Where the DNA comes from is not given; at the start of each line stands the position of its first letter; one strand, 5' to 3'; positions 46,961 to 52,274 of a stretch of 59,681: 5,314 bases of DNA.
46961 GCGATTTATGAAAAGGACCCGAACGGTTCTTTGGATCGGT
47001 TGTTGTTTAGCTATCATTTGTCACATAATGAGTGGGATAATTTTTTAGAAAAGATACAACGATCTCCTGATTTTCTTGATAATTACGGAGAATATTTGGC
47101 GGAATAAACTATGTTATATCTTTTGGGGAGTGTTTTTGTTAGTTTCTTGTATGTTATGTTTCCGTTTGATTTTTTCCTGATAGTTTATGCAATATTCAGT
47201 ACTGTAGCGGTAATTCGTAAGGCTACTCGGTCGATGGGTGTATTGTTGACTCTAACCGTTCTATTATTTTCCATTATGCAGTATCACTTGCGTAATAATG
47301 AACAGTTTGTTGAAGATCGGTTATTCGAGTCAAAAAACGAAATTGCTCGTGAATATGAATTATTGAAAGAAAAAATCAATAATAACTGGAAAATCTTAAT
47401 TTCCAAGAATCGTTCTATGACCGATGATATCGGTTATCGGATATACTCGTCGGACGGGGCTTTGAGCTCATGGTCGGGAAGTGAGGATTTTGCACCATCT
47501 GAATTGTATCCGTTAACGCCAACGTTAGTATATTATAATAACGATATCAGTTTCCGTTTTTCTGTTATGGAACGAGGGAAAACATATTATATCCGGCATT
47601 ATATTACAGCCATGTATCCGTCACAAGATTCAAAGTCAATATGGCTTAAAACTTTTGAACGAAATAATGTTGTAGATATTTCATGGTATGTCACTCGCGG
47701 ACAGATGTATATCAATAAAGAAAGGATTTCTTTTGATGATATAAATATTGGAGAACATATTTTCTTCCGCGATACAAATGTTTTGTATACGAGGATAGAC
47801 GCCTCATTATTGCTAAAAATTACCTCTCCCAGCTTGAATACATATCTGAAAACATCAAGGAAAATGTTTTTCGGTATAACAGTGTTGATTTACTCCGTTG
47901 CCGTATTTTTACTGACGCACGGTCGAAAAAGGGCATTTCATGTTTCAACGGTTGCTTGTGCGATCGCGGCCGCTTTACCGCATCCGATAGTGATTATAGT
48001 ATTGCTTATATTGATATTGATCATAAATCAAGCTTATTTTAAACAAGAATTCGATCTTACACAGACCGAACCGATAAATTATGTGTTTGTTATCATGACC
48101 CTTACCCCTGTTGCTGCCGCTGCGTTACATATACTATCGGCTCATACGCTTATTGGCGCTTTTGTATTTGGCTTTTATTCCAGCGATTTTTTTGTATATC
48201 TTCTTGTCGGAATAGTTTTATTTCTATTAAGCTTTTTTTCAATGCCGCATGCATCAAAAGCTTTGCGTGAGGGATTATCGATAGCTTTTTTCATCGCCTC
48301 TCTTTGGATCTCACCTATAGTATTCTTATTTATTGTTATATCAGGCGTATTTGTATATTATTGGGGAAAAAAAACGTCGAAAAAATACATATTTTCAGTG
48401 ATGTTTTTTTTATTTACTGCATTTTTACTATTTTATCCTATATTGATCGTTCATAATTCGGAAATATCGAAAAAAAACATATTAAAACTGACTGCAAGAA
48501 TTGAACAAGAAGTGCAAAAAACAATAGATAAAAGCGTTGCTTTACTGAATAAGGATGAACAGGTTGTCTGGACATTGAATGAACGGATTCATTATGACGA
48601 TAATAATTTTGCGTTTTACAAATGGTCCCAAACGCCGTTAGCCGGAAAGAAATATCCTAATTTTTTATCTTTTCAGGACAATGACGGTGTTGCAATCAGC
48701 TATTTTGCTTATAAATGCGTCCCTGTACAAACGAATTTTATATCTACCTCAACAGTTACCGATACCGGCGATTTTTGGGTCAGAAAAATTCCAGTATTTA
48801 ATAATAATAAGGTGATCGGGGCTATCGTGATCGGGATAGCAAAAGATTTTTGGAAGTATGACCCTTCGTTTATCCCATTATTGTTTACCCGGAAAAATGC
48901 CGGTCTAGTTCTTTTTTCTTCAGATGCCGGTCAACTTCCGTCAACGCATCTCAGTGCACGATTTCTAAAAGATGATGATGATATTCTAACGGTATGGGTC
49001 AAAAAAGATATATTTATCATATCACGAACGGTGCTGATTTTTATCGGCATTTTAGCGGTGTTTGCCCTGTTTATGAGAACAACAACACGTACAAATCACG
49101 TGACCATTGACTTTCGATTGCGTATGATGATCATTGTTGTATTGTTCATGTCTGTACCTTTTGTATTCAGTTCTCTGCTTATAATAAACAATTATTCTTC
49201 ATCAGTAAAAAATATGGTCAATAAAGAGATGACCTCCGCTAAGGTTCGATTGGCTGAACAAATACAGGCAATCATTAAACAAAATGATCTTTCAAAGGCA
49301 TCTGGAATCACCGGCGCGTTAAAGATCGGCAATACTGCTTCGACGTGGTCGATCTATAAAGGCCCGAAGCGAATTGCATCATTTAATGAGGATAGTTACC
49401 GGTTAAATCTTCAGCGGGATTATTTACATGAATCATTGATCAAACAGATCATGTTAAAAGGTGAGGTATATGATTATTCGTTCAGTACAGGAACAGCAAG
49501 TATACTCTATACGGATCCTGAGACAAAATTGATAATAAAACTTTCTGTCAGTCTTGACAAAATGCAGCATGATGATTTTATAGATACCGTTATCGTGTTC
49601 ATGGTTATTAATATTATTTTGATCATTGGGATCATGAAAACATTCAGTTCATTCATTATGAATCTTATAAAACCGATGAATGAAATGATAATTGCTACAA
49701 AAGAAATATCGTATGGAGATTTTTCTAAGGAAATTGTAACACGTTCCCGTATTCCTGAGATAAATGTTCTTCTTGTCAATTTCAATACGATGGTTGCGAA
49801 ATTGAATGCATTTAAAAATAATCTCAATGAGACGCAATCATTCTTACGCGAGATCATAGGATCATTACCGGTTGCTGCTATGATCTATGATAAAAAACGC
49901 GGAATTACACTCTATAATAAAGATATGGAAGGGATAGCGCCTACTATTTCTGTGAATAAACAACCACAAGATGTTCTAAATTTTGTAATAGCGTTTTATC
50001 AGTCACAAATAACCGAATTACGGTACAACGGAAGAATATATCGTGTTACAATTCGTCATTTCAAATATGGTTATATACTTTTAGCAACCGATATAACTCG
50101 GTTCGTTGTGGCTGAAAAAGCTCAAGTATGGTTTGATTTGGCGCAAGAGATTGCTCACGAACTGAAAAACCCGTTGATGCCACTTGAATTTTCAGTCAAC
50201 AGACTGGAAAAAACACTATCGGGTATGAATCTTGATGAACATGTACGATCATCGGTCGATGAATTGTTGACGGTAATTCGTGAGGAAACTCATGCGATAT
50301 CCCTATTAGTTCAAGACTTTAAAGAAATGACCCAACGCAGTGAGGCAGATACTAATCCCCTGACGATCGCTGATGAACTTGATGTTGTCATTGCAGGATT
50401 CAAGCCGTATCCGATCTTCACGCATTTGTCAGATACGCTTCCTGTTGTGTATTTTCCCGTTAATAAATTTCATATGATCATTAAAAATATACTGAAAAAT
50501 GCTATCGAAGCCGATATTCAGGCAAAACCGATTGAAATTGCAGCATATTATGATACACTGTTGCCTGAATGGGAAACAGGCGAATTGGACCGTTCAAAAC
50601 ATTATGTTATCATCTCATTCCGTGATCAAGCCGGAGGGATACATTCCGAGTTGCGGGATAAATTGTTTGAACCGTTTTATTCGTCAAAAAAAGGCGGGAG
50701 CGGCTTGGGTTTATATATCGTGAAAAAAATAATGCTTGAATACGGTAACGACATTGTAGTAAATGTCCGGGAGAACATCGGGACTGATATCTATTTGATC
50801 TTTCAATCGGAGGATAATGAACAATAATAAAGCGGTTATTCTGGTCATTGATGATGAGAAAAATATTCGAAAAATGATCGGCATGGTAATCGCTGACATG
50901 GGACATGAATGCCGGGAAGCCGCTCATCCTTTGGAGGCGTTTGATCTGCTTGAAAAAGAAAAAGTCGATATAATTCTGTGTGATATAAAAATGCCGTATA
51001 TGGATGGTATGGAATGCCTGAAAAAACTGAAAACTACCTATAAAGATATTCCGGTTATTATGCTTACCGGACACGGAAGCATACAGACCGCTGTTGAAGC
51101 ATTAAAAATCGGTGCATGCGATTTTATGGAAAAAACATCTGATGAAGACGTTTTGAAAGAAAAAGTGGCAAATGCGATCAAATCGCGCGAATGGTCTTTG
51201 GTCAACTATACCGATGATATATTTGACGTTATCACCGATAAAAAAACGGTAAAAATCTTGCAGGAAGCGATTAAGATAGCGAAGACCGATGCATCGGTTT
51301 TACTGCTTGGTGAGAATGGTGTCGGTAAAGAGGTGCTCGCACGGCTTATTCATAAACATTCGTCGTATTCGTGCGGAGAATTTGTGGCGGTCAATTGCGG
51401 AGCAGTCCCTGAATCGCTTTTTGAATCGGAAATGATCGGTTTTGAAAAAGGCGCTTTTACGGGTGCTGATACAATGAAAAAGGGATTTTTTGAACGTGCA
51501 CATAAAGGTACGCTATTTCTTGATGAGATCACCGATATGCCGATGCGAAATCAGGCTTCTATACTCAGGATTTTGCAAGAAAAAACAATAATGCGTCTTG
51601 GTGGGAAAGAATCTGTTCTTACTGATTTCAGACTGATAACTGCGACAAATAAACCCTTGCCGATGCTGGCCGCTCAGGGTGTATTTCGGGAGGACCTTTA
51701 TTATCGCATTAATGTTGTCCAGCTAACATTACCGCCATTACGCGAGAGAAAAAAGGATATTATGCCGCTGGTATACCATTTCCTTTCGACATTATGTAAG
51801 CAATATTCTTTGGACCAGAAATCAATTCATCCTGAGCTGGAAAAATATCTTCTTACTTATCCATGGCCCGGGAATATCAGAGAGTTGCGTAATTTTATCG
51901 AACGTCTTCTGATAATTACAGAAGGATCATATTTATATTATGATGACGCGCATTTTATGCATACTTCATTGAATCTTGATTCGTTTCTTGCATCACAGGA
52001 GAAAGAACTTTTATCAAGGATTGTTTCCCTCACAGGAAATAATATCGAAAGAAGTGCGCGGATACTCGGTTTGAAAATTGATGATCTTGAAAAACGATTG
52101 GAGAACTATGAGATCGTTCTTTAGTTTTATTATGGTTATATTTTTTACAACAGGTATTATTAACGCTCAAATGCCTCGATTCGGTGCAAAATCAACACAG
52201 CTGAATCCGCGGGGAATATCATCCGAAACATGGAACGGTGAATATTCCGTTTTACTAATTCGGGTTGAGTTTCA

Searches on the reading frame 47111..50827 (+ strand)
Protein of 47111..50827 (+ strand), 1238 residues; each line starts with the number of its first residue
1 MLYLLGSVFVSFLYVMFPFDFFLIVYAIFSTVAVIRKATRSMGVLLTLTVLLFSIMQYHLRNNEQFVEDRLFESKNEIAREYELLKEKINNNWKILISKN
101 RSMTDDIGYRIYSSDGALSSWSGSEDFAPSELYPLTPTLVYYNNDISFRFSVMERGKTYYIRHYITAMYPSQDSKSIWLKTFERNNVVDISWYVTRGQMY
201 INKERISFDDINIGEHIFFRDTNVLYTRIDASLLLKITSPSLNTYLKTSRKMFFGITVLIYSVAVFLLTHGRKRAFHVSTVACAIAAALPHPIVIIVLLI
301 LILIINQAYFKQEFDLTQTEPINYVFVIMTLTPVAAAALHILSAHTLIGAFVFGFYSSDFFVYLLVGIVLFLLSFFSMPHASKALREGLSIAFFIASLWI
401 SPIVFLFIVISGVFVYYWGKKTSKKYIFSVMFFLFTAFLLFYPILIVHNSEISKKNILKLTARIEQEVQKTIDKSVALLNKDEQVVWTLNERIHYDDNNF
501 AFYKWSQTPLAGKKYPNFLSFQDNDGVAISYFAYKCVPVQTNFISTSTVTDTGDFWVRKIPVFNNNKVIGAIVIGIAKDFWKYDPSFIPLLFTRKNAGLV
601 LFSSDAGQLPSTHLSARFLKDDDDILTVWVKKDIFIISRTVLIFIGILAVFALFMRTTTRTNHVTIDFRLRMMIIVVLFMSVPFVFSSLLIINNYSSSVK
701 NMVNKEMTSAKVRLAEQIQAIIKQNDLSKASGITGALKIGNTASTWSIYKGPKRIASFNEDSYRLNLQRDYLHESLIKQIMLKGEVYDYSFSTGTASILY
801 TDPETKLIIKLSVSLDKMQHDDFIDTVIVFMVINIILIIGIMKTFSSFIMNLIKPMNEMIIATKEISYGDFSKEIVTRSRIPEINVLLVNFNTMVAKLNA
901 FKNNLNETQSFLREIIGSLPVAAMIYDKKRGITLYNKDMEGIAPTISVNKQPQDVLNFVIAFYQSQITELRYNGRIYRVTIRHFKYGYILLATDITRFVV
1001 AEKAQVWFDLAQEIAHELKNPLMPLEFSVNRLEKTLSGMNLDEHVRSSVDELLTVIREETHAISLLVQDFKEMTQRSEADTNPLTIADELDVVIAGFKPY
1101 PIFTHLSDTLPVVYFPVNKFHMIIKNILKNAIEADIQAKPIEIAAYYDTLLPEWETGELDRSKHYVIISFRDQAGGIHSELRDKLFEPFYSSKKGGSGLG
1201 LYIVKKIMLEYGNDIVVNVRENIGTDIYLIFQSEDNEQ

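Call 8: search_protein_families(library=ncbifam, proteins=[window:47111-50827:+], max_evalue=0.001)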
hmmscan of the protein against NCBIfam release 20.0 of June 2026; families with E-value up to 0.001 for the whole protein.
window:47111-50827:+ (1238 aa): 41 families (the best 25 are shown)
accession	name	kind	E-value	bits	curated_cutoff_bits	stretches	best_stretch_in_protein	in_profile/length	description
NF047496.1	HK_LIC11548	equivalog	2e-23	83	750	1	1003-1220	356-576/589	LIC_11548 family sensor histidine kinase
NF046044.1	PnpS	equivalog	3.2e-23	82.4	400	1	855-1231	1-389/390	two-component system histidine kinase PnpS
NF008468.0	PRK11360.1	equivalog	3.3e-20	72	646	1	1010-1236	399-611/616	two-component system sensor histidine kinase AtoS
NF033092.0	HK_WalK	equivalog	4.9e-16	58.4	725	1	695-1230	32-591/594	cell wall metabolism sensor histidine kinase WalK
NF007004.0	PRK09467.1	equivalog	1e-12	47.6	415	2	1161-1231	360-434/440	two-component system sensor histidine kinase EnvZ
NF041945.1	LuxN_Vibrio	equivalog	1.4e-12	46.6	1550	1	1009-1232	464-680/839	quorum-sensing autoinducer 1 sensor kinase/phosphatase LuxN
NF047497.1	HK_LIC_12097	equivalog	7.6e-12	44.6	500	1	1013-1220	156-354/367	LIC_12097 family sensor histidine kinase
NF053867.1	SprKinKinDBac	equivalog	1.2e-11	43.8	775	1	1096-1230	371-494/500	sporulation kinase KinD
TIGR02966.1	phoR_proteo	equivalog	2.9e-11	43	334.2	1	972-1227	80-329/333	phosphate regulon sensor histidine kinase PhoR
NF007688.0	PRK10364.1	equivalog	4.2e-10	39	479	1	1009-1229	242-447/460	two-component system sensor histidine kinase ZraS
TIGR02916.1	PEP_his_kin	equivalog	5e-10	38.6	300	1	1118-1229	578-676/679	XrtA/PEP-CTERM system histidine kinase PrsK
NF010411.0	PRK13837.1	equivalog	7.1e-10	37.5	647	1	1123-1229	564-673/828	two-component system VirA-like sensor kinase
NF052574.1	HisKinEspCMyxo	equivalog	7.3e-10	37.7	1200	1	996-1224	406-628/785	serine histidine kinase EspC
NF008293.1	PRK11073.1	equivalog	1.8e-09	37.3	240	1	1009-1209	132-324/349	nitrogen regulation protein NR(II)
TIGR01386.1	cztS_silS_copS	subfamily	2e-09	37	292.55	1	669-899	5-235/457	heavy metal sensor histidine kinase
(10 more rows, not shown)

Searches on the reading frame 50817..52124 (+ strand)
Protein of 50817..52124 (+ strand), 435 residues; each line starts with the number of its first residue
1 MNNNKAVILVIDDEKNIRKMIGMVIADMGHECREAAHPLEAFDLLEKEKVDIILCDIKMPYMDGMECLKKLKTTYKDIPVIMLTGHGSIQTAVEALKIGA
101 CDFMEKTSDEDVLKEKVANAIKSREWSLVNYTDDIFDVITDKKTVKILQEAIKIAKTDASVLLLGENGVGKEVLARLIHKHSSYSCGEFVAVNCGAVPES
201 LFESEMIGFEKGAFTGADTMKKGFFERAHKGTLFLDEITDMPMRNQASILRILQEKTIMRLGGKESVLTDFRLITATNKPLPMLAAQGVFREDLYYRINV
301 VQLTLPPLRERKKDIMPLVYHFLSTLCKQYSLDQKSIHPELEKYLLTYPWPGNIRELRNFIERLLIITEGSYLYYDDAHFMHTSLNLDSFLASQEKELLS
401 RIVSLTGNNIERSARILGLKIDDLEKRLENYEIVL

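Call 42: search_protein_families(library=pfam, proteins=[window:50817-52124:+], max_evalue=0.00001)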
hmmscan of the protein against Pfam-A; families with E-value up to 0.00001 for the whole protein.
window:50817-52124:+ (435 aa): 6 families
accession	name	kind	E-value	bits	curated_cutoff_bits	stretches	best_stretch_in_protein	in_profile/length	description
PF00158.32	Sigma54_activat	-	4.8e-62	209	20.2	1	141-303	5-167/168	Sigma-54 interaction domain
PF00072.30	Response_reg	-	3.4e-29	101.7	30.2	1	8-117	1-110/111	Response regulator receiver domain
PF25601.1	AAA_lid_14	-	2.1e-20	72.8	27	1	309-377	1-69/87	AAA+ ATPase lid domain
PF14532.12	Sigma54_activ_2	-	2.5e-19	70.3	25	1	147-308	10-138/138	Sigma-54 interaction domain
PF07728.20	AAA_5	-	3e-07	31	22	1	161-280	2-124/139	AAA domain (dynein-related subfamily)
PF01078.27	Mg_chelatase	-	7.3e-07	29.2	20.3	0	216-279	93-158/207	Magnesium chelatase, subunit ChlI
